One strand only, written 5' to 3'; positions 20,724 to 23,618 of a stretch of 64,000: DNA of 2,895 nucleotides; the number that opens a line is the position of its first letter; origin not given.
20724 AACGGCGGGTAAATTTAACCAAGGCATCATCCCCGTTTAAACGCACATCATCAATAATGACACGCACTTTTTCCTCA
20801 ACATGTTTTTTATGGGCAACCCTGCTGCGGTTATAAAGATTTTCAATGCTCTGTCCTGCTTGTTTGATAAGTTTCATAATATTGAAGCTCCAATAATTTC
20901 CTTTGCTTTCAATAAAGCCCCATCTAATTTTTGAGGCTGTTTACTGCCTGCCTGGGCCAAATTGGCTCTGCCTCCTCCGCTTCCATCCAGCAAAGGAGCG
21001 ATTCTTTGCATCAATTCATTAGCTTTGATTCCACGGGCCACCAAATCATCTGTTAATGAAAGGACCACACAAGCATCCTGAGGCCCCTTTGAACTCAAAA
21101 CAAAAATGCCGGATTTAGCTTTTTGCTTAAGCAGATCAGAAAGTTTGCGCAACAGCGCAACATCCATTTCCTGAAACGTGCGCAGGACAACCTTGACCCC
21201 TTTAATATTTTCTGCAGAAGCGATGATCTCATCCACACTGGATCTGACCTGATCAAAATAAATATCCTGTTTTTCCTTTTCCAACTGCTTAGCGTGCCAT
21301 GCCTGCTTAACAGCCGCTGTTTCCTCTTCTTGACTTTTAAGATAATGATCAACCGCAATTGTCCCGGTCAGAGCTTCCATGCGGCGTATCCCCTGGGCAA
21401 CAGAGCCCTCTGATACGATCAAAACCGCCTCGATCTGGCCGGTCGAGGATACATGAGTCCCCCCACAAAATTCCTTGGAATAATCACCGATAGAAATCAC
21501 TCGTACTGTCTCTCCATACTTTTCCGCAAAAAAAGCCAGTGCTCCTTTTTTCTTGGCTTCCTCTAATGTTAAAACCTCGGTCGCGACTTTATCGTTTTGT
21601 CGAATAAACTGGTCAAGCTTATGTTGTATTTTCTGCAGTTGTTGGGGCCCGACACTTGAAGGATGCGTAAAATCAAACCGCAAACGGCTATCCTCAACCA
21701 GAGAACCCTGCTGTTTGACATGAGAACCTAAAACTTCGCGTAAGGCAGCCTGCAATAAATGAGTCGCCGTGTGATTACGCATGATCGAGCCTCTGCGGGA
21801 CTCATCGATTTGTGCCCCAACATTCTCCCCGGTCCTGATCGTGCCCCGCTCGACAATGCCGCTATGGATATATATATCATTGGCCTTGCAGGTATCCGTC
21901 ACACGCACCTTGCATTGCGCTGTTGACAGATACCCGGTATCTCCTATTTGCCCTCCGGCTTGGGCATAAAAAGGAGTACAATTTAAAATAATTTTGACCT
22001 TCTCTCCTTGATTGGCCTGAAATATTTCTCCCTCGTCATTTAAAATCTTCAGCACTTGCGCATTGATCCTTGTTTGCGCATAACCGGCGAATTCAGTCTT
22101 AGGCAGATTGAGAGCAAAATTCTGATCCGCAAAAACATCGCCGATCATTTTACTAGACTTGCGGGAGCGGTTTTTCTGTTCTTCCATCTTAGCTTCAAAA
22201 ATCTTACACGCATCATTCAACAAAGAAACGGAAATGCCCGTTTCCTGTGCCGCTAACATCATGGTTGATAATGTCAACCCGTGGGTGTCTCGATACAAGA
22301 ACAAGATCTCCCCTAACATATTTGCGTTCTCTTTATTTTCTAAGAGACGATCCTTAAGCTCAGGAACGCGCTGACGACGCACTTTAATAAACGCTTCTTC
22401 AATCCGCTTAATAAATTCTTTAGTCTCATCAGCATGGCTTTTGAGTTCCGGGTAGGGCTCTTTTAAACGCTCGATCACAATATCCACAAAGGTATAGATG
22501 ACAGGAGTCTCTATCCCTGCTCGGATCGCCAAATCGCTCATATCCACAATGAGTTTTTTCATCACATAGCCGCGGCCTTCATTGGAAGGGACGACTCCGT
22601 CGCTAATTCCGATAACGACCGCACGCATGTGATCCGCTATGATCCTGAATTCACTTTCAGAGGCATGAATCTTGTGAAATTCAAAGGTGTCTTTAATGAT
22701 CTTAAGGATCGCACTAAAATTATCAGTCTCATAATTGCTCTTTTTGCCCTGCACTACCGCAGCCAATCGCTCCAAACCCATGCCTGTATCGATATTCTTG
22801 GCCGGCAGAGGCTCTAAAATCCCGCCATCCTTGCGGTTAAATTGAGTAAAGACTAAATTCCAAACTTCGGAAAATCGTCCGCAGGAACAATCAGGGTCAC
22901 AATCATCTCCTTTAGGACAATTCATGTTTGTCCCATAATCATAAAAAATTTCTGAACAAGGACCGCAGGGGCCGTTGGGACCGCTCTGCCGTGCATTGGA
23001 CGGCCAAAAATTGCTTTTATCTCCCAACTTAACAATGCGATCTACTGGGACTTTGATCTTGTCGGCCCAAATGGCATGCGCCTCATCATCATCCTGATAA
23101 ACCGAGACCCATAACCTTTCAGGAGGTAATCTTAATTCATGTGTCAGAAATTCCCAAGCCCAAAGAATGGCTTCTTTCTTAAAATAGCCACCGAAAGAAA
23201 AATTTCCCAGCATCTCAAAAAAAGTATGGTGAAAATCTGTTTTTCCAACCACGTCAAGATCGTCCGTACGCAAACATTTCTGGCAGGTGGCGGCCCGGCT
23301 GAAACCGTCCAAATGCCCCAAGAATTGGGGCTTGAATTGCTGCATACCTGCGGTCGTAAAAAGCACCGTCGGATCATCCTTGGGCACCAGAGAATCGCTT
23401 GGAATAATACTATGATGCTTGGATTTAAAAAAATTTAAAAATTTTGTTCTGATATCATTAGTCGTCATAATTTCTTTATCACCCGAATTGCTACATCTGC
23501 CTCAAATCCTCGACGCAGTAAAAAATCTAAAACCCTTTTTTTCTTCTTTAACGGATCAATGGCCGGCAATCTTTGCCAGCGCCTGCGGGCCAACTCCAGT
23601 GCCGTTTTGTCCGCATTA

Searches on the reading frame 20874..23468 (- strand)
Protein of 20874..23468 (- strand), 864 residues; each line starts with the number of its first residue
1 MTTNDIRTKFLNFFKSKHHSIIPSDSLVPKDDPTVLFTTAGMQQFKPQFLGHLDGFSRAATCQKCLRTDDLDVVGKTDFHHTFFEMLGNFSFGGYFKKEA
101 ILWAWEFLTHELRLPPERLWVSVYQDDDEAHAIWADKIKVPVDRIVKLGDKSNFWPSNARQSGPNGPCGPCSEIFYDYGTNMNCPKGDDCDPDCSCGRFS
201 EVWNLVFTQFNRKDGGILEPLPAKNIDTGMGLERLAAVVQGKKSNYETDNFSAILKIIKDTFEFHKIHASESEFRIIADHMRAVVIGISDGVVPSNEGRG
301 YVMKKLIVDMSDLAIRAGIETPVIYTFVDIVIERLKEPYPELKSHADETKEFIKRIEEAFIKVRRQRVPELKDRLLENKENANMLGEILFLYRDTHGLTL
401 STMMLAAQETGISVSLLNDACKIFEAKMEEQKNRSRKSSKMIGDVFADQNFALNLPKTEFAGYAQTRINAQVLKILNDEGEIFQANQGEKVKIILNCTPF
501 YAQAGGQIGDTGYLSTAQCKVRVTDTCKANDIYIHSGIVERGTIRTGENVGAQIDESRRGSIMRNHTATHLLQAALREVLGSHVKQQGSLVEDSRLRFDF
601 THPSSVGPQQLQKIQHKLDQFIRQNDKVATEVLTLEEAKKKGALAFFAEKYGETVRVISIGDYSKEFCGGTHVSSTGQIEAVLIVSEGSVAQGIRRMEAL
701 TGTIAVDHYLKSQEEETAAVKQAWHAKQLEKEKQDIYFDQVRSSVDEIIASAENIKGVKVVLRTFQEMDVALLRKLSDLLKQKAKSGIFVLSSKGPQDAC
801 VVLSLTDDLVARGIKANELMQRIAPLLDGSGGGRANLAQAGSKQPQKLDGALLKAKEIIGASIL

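Call 19: search_protein_families(library=ncbifam, proteins=[window:20874-23468:-], max_evalue=0.00001)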
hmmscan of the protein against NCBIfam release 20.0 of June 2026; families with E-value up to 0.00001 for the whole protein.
window:20874-23468:- (864 aa): 4 families
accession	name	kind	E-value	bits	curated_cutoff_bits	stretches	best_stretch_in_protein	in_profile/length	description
TIGR00344.1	alaS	equivalog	1.6e-242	807.4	457.05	1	5-841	1-846/847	alanine--tRNA ligase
NF002436.0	PRK01584.1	equivalog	1.1e-143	479.8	529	2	1-440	1-439/595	alanine--tRNA ligase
TIGR03683.1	A-tRNA_syn_arch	equivalog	5e-97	326.1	744.7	2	263-859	317-901/902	alanine--tRNA ligase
NF040865.1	a_tRNA_ed_AlaXM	equivalog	1.4e-33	116.6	300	1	490-698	23-230/234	alanyl-tRNA editing protein AlaXM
